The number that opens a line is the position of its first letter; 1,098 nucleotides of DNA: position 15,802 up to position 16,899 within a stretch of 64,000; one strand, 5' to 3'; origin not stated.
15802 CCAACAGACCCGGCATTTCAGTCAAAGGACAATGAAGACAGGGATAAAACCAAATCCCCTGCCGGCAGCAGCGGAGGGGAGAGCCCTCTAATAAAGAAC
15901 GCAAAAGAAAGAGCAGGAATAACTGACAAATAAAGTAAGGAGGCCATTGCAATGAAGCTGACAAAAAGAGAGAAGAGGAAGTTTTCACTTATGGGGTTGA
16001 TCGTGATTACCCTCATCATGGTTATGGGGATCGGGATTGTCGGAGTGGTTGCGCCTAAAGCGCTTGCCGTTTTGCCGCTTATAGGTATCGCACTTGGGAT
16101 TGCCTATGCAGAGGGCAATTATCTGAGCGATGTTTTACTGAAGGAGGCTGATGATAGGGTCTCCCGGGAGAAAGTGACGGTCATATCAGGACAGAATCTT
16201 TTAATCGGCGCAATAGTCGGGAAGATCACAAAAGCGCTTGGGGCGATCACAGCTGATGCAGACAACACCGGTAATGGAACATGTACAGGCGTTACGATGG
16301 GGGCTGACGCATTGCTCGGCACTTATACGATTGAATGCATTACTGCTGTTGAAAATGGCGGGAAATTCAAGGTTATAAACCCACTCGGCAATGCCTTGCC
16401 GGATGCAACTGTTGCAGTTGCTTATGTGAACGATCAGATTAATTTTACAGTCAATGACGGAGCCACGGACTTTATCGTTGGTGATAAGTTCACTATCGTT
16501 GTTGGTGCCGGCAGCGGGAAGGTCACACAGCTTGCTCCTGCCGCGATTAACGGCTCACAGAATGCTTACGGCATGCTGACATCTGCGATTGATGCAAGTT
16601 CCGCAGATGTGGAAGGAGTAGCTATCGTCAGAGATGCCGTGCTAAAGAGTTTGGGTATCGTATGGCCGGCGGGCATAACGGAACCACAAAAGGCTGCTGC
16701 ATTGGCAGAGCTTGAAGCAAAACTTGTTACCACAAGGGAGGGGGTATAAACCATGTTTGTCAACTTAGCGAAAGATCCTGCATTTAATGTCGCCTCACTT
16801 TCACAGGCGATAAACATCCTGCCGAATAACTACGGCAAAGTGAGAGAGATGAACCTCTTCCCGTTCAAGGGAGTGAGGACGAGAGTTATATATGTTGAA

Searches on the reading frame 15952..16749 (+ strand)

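Call 9: search_protein_families(library=pfam, proteins=[window:15952-16749:+], max_evalue=0.01)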
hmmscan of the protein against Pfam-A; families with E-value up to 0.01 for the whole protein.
window:15952-16749:+ (265 aa): 1 family
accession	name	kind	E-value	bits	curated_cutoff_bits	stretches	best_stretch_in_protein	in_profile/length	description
PF02924.19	HDPD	-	2.4e-28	99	29.1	1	52-256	2-113/116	Bacteriophage lambda head decoration protein D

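Call 10: search_protein_families(library=phrogs, proteins=[window:15952-16749:+], max_evalue=0.001)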
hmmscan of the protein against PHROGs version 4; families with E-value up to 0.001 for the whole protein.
window:15952-16749:+ (265 aa): 1 family
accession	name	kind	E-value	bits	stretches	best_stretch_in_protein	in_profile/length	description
phrog_49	-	head and packaging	1.2e-17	65.2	1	52-260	8-135/147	head decoration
